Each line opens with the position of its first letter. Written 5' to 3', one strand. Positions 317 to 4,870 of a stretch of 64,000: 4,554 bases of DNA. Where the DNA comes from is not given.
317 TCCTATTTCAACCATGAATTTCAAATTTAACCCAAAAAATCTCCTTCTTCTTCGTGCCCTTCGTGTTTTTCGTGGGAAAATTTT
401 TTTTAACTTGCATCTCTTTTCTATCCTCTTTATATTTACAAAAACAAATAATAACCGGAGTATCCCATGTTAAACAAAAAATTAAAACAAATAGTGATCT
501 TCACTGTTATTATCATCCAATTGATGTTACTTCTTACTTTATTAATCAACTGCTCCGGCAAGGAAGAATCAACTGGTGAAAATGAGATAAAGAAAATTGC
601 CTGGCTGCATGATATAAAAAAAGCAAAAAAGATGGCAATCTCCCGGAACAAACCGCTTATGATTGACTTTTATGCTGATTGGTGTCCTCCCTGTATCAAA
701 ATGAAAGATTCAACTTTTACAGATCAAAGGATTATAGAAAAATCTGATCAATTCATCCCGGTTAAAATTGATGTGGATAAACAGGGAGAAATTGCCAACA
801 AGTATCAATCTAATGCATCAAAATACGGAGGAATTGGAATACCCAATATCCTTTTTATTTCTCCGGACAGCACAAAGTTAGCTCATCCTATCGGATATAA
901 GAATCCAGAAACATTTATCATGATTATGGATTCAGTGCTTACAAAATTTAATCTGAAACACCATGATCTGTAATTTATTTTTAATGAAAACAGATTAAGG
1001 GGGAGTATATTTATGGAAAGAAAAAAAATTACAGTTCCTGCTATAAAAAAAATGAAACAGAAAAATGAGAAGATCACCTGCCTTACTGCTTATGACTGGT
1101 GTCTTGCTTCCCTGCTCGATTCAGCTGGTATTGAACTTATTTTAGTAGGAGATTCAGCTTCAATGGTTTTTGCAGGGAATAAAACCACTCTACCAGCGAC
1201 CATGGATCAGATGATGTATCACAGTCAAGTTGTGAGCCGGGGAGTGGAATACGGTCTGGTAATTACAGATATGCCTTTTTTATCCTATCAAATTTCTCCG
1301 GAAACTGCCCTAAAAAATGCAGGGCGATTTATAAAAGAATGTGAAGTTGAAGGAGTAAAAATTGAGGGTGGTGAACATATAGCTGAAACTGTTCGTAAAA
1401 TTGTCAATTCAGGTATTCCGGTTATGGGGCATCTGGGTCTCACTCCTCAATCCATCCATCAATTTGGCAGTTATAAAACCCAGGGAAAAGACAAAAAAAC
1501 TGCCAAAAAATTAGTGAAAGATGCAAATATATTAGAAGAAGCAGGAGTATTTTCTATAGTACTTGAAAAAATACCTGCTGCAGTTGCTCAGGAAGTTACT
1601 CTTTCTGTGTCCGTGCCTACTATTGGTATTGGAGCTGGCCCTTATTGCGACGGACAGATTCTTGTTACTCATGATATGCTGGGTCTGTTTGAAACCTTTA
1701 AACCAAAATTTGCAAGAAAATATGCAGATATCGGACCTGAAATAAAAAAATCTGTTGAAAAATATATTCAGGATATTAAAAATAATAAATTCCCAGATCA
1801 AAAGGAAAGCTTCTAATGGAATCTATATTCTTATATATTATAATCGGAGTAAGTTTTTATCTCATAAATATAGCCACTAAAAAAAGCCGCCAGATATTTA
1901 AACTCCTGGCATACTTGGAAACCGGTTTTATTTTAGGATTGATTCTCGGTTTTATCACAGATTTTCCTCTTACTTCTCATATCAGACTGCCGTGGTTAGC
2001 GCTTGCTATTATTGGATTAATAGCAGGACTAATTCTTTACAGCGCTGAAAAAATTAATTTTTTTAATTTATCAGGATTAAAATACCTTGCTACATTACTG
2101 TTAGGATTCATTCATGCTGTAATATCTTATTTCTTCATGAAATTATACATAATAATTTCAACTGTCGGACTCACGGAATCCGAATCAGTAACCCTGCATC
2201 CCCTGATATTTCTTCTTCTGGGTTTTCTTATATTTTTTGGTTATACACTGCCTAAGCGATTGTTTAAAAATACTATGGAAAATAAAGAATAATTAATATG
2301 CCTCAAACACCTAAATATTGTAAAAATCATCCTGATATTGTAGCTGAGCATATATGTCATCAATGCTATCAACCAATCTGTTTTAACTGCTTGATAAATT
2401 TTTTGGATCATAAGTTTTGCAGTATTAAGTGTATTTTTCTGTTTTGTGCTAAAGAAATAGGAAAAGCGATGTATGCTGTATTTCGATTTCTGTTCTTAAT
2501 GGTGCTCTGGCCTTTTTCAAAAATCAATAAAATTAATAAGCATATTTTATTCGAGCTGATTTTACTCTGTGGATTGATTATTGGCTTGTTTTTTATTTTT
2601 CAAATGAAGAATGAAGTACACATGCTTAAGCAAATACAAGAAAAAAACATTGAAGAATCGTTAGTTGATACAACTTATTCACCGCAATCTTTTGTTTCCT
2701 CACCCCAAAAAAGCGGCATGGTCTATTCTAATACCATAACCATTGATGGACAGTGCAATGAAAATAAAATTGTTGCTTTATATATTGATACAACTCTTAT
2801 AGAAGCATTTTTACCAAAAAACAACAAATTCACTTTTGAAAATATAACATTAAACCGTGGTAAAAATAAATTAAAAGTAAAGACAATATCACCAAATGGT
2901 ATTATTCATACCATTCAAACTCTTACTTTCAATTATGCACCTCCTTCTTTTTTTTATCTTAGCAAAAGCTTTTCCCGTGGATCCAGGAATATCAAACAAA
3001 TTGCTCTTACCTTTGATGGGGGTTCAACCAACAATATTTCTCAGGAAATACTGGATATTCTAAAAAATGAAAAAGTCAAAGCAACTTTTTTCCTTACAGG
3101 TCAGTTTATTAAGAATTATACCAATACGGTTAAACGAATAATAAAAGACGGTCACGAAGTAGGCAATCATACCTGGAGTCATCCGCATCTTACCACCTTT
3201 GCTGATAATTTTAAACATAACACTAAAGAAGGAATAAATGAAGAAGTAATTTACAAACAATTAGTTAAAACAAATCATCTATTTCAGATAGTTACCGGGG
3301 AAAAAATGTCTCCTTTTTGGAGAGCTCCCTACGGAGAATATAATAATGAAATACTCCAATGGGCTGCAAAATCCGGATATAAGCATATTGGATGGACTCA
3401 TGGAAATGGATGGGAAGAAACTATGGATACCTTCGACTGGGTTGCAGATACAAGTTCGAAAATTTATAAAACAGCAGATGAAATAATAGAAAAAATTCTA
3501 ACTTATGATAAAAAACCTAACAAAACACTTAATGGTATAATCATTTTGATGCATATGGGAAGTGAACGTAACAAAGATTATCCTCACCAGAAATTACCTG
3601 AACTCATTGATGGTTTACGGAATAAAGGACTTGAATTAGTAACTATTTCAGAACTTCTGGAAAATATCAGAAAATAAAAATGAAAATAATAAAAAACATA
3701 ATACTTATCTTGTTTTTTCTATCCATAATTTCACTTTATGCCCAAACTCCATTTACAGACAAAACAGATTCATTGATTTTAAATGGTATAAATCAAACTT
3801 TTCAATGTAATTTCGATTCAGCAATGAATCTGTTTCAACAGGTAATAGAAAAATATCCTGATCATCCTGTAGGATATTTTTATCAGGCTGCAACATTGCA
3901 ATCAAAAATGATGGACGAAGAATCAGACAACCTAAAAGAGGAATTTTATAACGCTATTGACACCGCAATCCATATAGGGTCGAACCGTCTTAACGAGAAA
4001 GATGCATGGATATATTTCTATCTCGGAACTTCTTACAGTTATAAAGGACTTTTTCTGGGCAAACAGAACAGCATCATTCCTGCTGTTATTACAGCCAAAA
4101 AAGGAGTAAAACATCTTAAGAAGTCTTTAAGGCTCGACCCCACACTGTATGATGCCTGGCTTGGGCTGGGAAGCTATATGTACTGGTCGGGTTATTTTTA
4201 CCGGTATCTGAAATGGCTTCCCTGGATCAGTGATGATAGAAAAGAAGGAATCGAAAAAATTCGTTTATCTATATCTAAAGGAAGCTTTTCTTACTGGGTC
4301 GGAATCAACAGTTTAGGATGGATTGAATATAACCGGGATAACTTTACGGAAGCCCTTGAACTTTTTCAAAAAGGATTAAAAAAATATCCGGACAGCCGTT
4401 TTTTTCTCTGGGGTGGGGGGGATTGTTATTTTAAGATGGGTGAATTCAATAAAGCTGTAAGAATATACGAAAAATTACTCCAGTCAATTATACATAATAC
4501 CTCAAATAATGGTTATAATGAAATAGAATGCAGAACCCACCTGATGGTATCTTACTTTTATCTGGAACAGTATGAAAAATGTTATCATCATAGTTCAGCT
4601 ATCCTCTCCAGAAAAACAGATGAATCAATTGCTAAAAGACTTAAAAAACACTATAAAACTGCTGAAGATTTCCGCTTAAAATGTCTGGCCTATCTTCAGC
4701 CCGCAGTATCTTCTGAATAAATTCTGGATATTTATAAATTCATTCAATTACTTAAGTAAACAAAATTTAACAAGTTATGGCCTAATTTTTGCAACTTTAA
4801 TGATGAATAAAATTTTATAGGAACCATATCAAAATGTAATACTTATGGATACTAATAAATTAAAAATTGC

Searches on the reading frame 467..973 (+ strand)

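Call 77: search_protein_families(library=pfam, proteins=[window:467-973:+], max_evalue=0.000001)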
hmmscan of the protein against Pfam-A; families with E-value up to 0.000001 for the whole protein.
window:467-973:+ (168 aa): 4 families
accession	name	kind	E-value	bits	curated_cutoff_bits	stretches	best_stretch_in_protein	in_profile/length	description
PF13899.12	Thioredoxin_7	-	9.8e-14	51.7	27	1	45-133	1-83/83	Thioredoxin-like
PF13098.12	Thioredoxin_2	-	1.1e-11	45.4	27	1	59-151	3-101/104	Thioredoxin-like domain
PF03190.21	Thioredox_DsbH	-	7.1e-10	39.5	27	1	42-138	18-116/163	Protein of unknown function, DUF255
PF00085.26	Thioredoxin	-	2.9e-09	37.3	23.5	1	57-116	13-71/103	Thioredoxin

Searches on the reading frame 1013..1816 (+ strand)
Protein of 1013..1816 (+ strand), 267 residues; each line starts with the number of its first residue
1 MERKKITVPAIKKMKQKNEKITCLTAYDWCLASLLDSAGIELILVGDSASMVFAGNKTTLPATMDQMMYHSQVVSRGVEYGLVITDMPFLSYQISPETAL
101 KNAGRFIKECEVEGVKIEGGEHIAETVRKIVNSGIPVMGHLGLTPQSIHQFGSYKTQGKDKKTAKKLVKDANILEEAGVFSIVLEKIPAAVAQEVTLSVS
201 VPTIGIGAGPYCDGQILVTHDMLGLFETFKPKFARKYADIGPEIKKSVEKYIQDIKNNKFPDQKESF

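Call 77: search_protein_families(library=pfam, proteins=[window:1013-1816:+], max_evalue=0.000001)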
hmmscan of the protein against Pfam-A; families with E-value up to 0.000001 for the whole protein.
window:1013-1816:+ (267 aa): 1 family
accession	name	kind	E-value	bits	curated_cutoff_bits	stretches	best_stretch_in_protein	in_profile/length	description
PF02548.21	Pantoate_transf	-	4.4e-114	380.7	28.7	1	5-262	1-258/259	Ketopantoate hydroxymethyltransferase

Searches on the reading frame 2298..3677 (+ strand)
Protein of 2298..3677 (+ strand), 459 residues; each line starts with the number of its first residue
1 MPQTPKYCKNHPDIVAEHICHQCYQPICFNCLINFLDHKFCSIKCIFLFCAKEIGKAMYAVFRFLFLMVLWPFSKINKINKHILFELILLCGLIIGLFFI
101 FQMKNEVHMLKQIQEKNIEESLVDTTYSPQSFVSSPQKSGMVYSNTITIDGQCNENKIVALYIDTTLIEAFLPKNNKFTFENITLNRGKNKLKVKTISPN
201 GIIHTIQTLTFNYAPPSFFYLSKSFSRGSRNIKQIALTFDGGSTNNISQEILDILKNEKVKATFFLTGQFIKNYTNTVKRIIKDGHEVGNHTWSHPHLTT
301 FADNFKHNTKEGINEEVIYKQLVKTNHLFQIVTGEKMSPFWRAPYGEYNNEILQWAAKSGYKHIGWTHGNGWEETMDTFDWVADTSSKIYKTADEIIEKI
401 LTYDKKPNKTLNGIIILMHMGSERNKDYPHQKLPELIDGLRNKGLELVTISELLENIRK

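Call 77: search_protein_families(library=pfam, proteins=[window:2298-3677:+], max_evalue=0.000001)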
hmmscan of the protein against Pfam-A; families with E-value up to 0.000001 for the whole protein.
window:2298-3677:+ (459 aa): 1 family
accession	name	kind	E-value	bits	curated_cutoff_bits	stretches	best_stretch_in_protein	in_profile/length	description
PF01522.26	Polysacc_deac_1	-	1.5e-34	119.1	23.1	1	230-362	4-122/124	Polysaccharide deacetylase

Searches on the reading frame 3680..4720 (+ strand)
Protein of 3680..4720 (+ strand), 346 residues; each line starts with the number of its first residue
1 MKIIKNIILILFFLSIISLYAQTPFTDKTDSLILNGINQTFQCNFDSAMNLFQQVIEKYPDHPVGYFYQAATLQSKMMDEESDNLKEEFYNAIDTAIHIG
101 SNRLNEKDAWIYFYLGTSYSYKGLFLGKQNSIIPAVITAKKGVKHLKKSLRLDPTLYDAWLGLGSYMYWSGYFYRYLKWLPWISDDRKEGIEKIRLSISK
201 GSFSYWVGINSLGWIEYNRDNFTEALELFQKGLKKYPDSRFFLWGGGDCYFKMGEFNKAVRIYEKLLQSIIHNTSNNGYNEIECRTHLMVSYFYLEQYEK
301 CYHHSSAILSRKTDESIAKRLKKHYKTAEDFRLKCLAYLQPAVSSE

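Call 77: search_protein_families(library=pfam, proteins=[window:3680-4720:+], max_evalue=0.000001)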
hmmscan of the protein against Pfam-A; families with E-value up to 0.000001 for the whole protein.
window:3680-4720:+ (346 aa): 8 families
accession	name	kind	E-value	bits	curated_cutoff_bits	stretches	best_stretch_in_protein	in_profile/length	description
PF07719.23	TPR_2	-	2.4e-13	49.5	27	0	211-238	6-33/34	Tetratricopeptide repeat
PF00515.34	TPR_1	-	5.7e-12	45.3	27.8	0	210-238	5-33/34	Tetratricopeptide repeat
PF13428.12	TPR_14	-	3.1e-11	43.2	23.5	0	212-241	7-36/44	Tetratricopeptide repeat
PF13431.12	TPR_17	-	5.2e-11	42.4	24.4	0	51-74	1-24/34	Tetratricopeptide repeat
PF13174.12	TPR_6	-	3e-10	40.5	26.3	0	247-268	7-28/33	Tetratricopeptide repeat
PF14559.12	TPR_19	-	1.6e-09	38.4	25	0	221-267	6-52/68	Tetratricopeptide repeat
PF13414.12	TPR_11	-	5.4e-09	36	26.8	0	143-164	14-35/42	TPR repeat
PF13374.12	TPR_10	-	3.6e-07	30.4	27.5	0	210-235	6-31/42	Tetratricopeptide repeat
